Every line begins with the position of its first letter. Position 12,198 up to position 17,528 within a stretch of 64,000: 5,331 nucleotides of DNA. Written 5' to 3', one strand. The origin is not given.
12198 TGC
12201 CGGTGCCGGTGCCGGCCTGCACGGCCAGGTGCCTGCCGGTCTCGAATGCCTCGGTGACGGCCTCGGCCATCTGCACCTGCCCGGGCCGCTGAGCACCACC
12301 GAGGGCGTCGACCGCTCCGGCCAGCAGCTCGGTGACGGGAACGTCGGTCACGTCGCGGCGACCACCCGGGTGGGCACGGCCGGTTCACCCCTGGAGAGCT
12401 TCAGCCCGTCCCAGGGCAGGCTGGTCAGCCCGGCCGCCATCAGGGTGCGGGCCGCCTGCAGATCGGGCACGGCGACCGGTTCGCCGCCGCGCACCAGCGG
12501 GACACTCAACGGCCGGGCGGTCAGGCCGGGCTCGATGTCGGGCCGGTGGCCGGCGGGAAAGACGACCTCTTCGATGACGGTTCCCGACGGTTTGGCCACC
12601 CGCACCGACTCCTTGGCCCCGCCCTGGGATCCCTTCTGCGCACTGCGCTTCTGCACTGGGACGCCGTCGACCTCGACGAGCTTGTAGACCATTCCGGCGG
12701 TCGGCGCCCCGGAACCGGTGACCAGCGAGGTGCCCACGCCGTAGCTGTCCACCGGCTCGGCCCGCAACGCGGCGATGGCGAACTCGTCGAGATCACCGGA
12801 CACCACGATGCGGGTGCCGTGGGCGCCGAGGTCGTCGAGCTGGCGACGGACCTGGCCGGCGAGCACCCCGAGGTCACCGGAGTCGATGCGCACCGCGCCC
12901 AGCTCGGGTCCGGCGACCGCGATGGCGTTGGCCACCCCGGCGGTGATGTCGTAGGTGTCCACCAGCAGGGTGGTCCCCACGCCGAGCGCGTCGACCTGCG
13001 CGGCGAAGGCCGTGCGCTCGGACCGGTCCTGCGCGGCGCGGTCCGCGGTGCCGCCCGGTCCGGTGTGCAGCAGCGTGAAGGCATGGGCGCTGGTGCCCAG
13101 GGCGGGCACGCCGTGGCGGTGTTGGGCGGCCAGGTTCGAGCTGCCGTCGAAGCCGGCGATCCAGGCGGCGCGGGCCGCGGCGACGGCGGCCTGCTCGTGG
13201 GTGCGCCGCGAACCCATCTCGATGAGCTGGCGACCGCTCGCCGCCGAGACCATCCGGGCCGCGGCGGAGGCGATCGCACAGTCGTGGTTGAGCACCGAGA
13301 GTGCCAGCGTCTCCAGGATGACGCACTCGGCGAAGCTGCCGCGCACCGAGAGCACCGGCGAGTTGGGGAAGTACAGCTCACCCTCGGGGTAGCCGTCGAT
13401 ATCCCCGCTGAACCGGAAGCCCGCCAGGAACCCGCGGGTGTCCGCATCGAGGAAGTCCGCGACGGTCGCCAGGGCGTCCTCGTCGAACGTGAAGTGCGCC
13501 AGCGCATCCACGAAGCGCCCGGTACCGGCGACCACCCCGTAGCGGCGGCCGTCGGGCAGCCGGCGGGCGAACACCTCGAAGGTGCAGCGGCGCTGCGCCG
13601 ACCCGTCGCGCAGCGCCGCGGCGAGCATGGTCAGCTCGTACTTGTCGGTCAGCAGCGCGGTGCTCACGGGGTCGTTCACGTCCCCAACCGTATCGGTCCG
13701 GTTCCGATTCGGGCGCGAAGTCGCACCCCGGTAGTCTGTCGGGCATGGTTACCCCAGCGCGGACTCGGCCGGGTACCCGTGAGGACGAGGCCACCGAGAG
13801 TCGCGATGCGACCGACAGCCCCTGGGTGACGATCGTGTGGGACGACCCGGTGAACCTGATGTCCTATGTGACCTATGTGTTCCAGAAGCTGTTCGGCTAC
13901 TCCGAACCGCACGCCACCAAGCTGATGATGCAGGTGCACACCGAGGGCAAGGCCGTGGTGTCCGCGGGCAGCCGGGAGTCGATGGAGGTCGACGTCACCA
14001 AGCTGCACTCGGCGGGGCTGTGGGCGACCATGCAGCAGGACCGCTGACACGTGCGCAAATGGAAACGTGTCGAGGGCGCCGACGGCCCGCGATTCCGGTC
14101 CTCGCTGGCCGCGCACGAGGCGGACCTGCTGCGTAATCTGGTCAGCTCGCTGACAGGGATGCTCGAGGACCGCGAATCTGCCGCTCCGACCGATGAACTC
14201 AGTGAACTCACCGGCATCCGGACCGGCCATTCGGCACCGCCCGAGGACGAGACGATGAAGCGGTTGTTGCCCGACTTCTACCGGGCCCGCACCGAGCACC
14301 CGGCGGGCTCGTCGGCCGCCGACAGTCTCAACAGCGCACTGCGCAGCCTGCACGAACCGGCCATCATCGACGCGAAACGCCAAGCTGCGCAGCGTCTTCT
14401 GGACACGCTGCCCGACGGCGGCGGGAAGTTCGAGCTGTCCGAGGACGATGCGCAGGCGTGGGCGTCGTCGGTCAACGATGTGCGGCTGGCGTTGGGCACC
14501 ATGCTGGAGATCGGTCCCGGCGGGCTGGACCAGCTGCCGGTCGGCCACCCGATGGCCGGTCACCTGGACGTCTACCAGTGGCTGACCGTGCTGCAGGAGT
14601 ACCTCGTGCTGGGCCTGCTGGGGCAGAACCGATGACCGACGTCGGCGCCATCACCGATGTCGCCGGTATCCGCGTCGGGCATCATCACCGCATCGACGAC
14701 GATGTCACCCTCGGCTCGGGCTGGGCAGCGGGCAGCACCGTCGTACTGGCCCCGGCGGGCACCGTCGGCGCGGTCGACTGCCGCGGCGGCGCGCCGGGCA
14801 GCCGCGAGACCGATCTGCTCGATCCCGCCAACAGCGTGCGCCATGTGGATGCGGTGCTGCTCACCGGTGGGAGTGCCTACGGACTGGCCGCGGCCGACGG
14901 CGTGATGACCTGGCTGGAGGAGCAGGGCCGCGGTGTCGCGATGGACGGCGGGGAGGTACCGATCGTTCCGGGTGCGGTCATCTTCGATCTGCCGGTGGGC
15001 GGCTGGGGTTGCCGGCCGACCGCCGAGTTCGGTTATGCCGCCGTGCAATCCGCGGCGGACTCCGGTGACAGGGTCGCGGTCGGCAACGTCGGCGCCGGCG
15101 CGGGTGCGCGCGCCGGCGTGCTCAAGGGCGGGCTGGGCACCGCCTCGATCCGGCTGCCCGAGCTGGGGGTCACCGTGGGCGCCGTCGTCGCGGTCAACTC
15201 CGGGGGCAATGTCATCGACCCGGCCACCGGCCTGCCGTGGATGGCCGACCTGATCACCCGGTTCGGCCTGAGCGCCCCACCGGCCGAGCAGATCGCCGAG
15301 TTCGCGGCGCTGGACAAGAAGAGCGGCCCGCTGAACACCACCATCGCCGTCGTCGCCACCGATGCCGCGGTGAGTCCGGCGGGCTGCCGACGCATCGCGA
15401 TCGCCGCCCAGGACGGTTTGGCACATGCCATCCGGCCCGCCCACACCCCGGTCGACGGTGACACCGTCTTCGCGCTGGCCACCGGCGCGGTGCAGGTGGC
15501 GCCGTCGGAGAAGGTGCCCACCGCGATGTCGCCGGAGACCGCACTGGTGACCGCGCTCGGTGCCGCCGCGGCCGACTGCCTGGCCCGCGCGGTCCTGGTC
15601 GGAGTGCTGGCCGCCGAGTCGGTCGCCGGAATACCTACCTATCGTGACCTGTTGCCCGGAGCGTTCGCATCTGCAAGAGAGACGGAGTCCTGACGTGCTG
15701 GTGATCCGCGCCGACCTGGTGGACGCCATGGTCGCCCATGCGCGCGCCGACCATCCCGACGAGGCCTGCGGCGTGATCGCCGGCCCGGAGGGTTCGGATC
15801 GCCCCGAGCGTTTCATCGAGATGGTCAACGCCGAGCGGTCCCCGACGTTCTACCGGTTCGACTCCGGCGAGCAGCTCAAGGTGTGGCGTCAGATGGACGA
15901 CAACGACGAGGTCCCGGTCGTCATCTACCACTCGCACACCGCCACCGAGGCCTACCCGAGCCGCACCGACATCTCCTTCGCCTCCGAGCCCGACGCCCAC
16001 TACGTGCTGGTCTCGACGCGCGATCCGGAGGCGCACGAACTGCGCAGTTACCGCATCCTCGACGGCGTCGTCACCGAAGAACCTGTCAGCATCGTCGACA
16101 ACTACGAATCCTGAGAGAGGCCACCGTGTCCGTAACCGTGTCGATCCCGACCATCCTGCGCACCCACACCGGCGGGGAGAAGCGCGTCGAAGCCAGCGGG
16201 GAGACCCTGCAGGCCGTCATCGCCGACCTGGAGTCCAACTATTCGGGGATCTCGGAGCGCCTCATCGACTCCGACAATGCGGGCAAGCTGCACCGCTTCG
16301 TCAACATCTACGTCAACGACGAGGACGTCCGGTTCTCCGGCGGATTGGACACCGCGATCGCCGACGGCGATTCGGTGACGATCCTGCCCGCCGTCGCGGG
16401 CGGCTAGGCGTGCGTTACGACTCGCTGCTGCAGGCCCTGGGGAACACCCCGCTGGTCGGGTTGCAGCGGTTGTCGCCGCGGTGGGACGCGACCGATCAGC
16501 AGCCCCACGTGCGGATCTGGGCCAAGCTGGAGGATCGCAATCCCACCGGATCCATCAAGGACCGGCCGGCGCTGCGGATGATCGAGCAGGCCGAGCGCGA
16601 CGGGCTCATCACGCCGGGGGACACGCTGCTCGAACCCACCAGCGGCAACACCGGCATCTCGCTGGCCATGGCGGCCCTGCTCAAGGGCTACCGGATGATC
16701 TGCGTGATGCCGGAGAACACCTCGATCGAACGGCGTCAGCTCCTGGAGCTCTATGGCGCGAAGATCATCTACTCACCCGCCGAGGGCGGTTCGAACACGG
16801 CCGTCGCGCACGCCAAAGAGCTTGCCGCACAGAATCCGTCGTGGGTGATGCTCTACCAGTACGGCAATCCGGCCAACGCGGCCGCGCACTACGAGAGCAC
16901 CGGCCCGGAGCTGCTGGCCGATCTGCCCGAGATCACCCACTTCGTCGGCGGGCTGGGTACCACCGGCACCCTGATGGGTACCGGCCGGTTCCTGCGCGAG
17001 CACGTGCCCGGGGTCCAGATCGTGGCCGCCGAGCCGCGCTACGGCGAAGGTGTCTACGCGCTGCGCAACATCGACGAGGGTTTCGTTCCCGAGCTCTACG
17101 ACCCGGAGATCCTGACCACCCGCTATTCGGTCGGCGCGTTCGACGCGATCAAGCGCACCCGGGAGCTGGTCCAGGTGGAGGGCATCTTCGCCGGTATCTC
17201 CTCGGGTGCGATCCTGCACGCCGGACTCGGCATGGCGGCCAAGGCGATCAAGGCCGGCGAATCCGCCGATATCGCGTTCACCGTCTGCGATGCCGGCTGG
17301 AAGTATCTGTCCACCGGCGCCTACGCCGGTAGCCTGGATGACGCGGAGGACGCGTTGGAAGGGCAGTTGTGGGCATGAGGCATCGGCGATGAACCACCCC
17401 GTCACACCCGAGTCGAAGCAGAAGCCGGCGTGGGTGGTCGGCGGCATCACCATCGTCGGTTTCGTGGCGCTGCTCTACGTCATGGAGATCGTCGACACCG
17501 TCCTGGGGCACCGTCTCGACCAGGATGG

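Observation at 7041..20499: Two copies of a ~62-bp palindromic REP-like element sit exactly at the two synteny breaks of a conserved core block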

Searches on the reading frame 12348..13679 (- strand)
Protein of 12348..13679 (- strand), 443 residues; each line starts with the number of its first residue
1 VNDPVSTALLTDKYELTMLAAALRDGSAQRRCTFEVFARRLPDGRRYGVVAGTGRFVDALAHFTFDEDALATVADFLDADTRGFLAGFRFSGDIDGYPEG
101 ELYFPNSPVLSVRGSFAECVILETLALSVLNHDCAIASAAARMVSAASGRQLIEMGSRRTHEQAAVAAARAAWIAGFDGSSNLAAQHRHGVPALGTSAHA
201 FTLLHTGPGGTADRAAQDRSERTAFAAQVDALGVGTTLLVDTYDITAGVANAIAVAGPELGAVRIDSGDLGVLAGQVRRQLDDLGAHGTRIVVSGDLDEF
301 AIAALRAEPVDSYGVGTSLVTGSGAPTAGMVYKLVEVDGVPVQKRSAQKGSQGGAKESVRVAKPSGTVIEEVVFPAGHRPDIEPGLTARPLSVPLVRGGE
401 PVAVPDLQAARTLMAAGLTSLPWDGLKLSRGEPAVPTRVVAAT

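Call 115: search_protein_families(library=pfam, proteins=[window:12348-13679:-], max_evalue=0.001)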
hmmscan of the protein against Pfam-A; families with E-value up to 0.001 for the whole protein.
window:12348-13679:- (443 aa): 3 families
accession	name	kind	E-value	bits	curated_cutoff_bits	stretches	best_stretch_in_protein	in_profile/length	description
PF17767.7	NAPRTase_N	-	9.7e-24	84.5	32.6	1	9-131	1-125/125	Nicotinate phosphoribosyltransferase (NAPRTase) N-terminal domain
PF02749.22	QRPTase_N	-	1e-05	26.1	27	0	97-132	45-80/82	Quinolinate phosphoribosyl transferase, N-terminal domain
PF04095.22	NAPRTase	-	0.00015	22.1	20.8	1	151-346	2-214/239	Nicotinate phosphoribosyltransferase (NAPRTase) family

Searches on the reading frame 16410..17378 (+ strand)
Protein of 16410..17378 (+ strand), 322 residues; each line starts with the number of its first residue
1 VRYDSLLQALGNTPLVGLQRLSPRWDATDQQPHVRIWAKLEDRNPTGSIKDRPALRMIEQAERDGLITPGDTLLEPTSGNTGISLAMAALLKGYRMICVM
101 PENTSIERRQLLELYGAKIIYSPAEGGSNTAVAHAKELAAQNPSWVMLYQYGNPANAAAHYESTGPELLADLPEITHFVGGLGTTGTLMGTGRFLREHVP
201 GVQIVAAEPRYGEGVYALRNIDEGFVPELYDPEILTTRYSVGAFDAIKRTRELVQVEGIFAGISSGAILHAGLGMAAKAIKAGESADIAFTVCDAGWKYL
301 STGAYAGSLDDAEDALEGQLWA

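Call 115: search_protein_families(library=pfam, proteins=[window:16410-17378:+], max_evalue=0.001)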
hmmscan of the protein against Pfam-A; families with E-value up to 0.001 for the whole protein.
window:16410-17378:+ (322 aa): 1 family
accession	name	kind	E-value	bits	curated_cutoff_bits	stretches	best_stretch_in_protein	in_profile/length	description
PF00291.31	PALP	-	5e-67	226.8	35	1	7-294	2-295/295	Pyridoxal-phosphate dependent enzyme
